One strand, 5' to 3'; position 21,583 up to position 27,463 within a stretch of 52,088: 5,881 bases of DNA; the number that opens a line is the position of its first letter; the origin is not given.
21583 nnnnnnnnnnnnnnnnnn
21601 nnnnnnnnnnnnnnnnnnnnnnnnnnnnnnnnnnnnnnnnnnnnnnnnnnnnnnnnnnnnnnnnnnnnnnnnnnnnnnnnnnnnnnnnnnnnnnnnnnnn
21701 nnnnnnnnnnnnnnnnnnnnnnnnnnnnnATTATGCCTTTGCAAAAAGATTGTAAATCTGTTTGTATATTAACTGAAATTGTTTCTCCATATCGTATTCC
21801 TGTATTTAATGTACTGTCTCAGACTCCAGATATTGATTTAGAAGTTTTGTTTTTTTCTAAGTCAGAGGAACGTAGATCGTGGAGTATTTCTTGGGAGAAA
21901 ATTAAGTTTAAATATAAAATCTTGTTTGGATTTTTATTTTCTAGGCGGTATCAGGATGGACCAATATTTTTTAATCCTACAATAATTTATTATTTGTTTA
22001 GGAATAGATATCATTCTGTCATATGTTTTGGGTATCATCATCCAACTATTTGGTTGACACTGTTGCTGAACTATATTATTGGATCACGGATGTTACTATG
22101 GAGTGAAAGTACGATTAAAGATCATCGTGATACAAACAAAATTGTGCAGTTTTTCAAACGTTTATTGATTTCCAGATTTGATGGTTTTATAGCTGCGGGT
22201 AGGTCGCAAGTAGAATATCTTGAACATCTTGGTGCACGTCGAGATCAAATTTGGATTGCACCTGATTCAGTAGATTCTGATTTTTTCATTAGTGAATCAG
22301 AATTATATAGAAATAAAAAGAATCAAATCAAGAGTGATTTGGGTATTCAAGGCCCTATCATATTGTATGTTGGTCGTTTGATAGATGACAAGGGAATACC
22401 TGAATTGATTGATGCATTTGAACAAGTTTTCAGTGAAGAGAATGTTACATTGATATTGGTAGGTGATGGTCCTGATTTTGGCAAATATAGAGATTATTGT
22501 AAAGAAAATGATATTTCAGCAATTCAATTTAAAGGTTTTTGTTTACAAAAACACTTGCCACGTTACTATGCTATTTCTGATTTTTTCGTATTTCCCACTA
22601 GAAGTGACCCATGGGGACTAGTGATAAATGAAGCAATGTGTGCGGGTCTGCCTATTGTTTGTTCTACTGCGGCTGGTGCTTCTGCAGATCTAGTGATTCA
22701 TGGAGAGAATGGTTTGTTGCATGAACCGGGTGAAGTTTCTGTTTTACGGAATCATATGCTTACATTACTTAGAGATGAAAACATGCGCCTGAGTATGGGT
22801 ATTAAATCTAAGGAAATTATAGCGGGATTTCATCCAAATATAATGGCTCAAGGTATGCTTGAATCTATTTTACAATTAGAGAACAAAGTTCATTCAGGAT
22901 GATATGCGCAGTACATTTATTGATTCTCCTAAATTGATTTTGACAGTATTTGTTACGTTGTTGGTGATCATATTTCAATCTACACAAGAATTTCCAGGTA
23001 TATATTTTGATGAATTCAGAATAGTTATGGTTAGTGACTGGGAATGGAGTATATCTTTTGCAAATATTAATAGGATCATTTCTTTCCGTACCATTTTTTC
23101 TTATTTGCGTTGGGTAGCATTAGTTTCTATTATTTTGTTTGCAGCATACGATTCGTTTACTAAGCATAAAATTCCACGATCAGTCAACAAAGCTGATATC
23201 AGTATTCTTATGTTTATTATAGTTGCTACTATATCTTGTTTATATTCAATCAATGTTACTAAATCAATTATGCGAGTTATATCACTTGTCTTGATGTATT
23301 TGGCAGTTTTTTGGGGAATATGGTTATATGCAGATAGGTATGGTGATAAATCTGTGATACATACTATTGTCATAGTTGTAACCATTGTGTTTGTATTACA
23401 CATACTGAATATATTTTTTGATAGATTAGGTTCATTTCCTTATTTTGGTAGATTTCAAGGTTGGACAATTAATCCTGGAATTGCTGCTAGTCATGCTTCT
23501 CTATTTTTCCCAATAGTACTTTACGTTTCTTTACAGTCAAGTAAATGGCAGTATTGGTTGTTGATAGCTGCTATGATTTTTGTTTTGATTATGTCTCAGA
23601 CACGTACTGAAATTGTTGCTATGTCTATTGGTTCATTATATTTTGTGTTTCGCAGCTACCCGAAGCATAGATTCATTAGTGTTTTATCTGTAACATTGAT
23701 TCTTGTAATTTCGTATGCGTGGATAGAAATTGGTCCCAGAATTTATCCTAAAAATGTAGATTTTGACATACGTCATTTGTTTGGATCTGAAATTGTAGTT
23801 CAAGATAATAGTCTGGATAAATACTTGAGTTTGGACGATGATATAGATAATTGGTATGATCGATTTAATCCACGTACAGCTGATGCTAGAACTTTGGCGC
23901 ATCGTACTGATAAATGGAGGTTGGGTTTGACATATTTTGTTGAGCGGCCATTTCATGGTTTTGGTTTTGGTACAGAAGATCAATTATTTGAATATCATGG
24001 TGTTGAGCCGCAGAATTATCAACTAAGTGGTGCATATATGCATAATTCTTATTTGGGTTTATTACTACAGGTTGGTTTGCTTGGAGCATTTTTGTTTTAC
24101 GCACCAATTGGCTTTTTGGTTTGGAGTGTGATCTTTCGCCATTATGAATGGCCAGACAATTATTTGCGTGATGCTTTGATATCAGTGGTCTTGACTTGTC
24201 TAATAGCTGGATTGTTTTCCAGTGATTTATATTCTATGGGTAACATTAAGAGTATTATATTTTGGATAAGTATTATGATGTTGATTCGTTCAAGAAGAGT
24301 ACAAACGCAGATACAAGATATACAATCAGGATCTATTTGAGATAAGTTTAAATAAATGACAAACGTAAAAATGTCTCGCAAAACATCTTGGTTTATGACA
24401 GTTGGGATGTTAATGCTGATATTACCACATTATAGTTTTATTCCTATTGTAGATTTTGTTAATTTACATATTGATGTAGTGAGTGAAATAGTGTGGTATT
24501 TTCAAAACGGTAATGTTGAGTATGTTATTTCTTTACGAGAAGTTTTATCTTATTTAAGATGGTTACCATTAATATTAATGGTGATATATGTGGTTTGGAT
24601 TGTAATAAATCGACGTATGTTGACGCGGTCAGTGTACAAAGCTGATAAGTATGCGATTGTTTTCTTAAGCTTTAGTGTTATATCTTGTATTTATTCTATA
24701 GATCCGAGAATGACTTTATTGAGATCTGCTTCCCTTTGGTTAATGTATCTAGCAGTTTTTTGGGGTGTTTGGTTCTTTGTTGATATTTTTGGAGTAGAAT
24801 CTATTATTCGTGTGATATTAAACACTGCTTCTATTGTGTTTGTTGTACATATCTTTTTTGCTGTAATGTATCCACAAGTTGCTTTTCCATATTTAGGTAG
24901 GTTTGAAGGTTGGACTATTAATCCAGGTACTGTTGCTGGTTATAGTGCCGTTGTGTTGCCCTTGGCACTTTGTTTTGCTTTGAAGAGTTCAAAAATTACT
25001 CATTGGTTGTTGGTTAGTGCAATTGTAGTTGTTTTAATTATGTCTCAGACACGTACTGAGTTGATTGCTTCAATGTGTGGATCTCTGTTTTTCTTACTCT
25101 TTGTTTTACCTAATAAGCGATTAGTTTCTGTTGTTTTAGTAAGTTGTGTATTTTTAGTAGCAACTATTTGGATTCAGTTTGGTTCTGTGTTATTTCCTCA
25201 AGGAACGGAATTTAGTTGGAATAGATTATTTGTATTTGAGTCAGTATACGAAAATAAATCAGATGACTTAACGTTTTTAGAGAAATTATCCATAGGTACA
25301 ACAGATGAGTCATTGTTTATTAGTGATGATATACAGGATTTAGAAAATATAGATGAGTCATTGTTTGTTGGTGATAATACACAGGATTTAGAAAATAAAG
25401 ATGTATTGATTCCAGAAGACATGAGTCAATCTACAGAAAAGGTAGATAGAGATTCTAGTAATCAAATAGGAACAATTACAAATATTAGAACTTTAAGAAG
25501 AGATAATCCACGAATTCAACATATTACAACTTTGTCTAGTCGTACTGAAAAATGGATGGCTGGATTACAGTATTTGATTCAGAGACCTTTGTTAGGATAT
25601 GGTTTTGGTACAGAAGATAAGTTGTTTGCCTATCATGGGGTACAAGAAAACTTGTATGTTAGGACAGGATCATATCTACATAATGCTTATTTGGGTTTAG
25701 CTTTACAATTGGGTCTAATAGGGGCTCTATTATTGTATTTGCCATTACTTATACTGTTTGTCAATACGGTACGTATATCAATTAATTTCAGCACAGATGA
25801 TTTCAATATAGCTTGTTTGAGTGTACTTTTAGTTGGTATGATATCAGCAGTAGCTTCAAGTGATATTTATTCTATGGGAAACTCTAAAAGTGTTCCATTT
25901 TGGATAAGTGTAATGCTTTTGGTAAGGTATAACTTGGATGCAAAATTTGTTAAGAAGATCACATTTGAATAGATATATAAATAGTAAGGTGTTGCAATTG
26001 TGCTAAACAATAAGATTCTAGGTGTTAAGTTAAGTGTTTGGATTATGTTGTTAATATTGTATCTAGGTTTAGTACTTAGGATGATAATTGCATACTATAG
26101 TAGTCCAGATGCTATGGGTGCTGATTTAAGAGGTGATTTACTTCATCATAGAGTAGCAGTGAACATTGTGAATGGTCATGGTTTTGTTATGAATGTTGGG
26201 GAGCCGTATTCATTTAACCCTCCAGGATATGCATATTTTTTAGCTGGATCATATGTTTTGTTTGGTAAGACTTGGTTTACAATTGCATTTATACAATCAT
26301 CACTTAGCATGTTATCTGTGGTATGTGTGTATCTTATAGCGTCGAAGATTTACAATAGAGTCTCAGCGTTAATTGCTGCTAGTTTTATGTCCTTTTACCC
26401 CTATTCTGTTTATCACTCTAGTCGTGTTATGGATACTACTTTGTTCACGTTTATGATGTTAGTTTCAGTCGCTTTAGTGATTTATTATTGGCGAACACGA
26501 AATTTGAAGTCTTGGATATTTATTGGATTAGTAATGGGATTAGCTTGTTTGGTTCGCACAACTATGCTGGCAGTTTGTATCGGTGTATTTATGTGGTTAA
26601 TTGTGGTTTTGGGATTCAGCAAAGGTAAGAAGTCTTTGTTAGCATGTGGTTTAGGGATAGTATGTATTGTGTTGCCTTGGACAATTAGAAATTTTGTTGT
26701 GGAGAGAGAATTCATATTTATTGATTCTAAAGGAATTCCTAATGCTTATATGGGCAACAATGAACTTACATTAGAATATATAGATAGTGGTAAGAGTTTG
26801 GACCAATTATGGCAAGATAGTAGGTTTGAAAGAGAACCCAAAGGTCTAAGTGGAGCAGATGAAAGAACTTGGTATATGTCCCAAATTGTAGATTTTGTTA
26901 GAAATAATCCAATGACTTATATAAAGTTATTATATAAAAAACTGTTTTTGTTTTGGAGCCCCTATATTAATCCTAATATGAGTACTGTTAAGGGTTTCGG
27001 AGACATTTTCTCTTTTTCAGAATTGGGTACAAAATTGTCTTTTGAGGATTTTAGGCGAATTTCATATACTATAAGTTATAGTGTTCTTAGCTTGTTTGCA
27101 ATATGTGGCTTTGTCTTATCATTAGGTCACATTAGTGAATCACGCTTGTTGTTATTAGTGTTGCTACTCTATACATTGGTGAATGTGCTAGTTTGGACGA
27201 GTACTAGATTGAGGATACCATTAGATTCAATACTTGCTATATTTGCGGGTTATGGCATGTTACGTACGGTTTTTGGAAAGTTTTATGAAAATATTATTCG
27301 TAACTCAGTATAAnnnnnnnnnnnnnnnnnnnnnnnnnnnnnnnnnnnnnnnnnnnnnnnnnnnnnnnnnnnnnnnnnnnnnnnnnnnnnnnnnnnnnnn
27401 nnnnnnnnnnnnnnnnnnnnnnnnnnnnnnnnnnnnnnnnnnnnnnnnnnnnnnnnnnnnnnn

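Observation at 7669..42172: Seven GT-C-type polytopic membrane proteins in one locus, five of them not assignable to a known family by eye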

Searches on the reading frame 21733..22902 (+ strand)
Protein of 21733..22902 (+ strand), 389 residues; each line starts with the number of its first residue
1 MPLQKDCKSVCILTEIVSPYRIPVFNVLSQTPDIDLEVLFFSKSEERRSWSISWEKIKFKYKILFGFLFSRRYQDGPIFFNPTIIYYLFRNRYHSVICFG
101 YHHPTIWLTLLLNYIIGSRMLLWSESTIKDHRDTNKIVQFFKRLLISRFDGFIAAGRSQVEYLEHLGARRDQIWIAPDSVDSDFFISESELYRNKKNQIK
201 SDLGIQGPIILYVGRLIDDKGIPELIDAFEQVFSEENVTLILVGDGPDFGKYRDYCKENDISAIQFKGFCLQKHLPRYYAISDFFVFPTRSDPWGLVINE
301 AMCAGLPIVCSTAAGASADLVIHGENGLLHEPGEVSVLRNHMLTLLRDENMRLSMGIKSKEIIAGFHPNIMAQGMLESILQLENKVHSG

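Call 6: search_protein_families(library=pfam, proteins=[window:21733-22902:+], max_evalue=0.001)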
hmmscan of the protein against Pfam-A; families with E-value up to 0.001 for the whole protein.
window:21733-22902:+ (389 aa): 3 families
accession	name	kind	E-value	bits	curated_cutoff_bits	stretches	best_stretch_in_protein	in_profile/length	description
PF00534.26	Glycos_transf_1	-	7.8e-32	110.6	26.4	1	206-360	14-170/172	Glycosyl transferases group 1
PF13692.12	Glyco_trans_1_4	-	3.1e-29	102.5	27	1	208-348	2-142/142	Glycosyl transferases group 1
PF20706.3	GT4-conflict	-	2.9e-05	23.6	26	1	206-320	196-320/385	Family 4 Glycosyltransferase in conflict systems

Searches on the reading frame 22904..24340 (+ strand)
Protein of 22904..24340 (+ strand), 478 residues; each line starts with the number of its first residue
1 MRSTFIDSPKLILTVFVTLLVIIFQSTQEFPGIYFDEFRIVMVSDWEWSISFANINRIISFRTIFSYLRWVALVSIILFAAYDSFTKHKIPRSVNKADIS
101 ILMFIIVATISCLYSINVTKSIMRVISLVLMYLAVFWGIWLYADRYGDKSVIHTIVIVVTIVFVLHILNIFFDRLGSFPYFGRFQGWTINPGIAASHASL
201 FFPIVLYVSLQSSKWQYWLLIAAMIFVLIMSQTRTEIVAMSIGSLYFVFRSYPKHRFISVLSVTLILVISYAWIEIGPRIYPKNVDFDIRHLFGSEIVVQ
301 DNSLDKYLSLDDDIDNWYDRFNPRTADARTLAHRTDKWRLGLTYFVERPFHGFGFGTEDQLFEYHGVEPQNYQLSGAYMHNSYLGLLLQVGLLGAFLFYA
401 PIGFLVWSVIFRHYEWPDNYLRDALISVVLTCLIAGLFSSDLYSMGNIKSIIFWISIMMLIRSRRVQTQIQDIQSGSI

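Call 4: search_protein_families(library=pfam, proteins=[window:22904-24340:+], max_evalue=0.1)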
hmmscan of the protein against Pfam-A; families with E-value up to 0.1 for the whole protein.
window:22904-24340:+ (478 aa): 1 family
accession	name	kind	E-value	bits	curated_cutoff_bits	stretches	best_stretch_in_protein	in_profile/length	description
PF04932.20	Wzy_C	-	9.2e-17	61.7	31.7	1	220-399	2-149/149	O-Antigen ligase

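Call 9: search_protein_families(library=ncbifam, proteins=[window:22904-24340:+], max_evalue=0.1)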
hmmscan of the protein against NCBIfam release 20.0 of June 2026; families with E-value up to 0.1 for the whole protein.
window:22904-24340:+ (478 aa): 0 families

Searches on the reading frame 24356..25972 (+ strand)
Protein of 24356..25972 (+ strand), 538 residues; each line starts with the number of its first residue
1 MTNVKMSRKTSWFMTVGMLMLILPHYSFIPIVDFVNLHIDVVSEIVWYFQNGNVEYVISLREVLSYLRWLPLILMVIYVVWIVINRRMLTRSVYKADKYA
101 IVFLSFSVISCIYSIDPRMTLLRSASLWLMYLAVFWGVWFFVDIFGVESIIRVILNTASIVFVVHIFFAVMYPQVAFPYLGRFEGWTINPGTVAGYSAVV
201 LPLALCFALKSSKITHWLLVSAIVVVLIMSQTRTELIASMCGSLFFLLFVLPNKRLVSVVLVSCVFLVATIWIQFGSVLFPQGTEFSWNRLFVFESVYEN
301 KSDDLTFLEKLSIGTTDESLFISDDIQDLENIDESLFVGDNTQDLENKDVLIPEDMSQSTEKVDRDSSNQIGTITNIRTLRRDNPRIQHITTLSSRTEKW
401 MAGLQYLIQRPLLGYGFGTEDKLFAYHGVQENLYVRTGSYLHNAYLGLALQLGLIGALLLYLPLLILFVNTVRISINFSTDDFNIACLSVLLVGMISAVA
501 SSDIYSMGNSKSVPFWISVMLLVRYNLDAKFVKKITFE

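Call 4: search_protein_families(library=pfam, proteins=[window:24356-25972:+], max_evalue=0.1)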
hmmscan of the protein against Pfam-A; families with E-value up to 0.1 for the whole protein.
window:24356-25972:+ (538 aa): 1 family
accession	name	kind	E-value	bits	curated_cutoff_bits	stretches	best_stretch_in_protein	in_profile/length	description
PF04932.20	Wzy_C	-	1.6e-15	57.6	31.7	1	220-460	3-148/149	O-Antigen ligase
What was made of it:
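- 24356..25972 (+): Second Wzy_C-family protein, 538 aa, with an acidic repeat inserted in its large loop. Pfam Wzy_C 57.6 bits (call 4).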

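Call 9: search_protein_families(library=ncbifam, proteins=[window:24356-25972:+], max_evalue=0.1)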
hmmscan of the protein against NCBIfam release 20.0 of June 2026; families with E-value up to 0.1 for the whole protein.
window:24356-25972:+ (538 aa): 0 families

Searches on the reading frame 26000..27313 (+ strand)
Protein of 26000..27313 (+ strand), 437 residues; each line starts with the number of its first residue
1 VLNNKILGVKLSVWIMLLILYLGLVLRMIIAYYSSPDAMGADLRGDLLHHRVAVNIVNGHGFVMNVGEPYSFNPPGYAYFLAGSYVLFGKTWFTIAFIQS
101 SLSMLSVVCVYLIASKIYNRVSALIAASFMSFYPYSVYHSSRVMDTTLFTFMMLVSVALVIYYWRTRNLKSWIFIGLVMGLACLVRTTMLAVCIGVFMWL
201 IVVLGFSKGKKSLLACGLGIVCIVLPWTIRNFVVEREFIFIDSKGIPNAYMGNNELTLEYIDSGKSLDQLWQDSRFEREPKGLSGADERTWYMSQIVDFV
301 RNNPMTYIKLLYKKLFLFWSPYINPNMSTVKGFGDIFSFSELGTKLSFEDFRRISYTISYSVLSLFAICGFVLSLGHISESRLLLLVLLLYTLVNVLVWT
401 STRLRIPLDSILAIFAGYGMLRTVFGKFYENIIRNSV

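Call 4: search_protein_families(library=pfam, proteins=[window:26000-27313:+], max_evalue=0.1)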
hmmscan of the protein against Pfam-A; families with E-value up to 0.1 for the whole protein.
window:26000-27313:+ (437 aa): 1 family
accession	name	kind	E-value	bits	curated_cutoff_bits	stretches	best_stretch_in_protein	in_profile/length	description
PF13231.12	PMT_2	-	4.5e-15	56.7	26.1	1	74-227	3-157/160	Dolichyl-phosphate-mannose-protein mannosyltransferase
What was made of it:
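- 26000..27313 (+): 437-aa GT-C, PMT_2 family. Pfam PMT_2 56.7 bits (cutoff 26.1) (call 4).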

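Call 9: search_protein_families(library=ncbifam, proteins=[window:26000-27313:+], max_evalue=0.1)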
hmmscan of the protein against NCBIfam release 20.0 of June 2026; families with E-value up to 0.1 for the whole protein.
window:26000-27313:+ (437 aa): 2 families
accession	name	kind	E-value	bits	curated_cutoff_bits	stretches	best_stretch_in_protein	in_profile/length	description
NF047440.1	LA3751_2_3_fam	subfamily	6.5e-06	25.2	200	1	70-234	78-243/460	LA_3751/LA_3752 family putative glycosyltransferase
TIGR04154.1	archaeo_STT3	subfamily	0.00044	18.7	450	1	93-203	96-206/831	oligosaccharyl transferase, archaeosortase A system-associated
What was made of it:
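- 26000..27313 (+): Weak NCBIfam hits to the LA_3751/LA_3752 family and to archaeal STT3 (call 9).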

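Call 14: find_encoding_contigs(protein=window:26000-27313:+, flank=10000, max_places=6)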
Protein window:26000-27313:+ (437 aa): 21 contigs read that carry it; 6 places shown.
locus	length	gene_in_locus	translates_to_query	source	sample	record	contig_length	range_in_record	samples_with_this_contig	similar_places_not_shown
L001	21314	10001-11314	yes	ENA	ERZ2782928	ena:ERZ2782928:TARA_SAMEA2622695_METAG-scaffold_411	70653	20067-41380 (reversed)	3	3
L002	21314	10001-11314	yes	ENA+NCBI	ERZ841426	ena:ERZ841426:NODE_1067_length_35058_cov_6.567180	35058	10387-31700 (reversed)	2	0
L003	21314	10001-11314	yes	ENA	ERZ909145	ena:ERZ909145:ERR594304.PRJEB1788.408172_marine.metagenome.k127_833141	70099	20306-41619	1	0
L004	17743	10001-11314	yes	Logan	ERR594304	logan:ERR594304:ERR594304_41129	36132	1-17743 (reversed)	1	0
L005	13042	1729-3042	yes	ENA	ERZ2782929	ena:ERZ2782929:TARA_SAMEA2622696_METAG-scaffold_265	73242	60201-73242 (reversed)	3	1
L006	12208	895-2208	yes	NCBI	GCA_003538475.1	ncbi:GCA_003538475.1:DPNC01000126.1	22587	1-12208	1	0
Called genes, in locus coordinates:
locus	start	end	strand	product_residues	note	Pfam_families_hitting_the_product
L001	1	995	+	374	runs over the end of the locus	PF13439:Glyco_transf_4, PF13477:Glyco_trans_4_2, PF13579:Glyco_trans_4_4, PF20706:GT4-conflict, PF00534:Glycos_transf_1, PF13692:Glyco_trans_1_4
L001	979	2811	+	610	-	PF02366:PMT, PF13231:PMT_2 (weak)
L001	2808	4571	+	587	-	-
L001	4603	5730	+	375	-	PF00534:Glycos_transf_1, PF13692:Glyco_trans_1_4, PF13524:Glyco_trans_1_2 (weak), PF20706:GT4-conflict (weak)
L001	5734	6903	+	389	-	PF00534:Glycos_transf_1, PF13692:Glyco_trans_1_4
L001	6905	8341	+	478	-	PF04932:Wzy_C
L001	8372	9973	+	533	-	PF04932:Wzy_C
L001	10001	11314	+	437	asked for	PF13231:PMT_2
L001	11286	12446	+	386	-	PF13439:Glyco_transf_4, PF13579:Glyco_trans_4_4, PF20706:GT4-conflict, PF00534:Glycos_transf_1, PF13692:Glyco_trans_1_4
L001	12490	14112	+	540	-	PF13231:PMT_2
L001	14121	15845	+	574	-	PF02543:Carbam_trans_N, PF16861:Carbam_trans_C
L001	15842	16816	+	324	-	PF01073:3Beta_HSD, PF01370:Epimerase, PF02719:Polysacc_synt_2 (weak), PF04321:RmlD_sub_bind, PF13460:NAD_binding_10 (weak), PF16363:GDP_Man_Dehyd, PF07993:NAD_binding_4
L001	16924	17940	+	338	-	PF00106:adh_short (weak), PF01073:3Beta_HSD, PF01370:Epimerase, PF04321:RmlD_sub_bind, PF05368:NmrA (weak), PF07993:NAD_binding_4 (weak), PF16363:GDP_Man_Dehyd, PF13460:NAD_binding_10 (weak), +1 more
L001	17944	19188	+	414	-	PF13439:Glyco_transf_4, PF13579:Glyco_trans_4_4, PF00534:Glycos_transf_1, PF13692:Glyco_trans_1_4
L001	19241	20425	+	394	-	PF13472:Lipase_GDSL_2 (faint)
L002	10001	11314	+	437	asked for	PF13231:PMT_2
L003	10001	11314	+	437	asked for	PF13231:PMT_2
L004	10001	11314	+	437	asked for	PF13231:PMT_2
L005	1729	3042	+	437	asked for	PF13231:PMT_2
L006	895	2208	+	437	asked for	PF13231:PMT_2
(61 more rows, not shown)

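Call 67: search_solved_structures(query=window:26000-27313:+, max_evalue=1)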
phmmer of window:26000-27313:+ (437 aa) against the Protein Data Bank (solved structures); distinct sequences matched with E-value up to 1: 0.
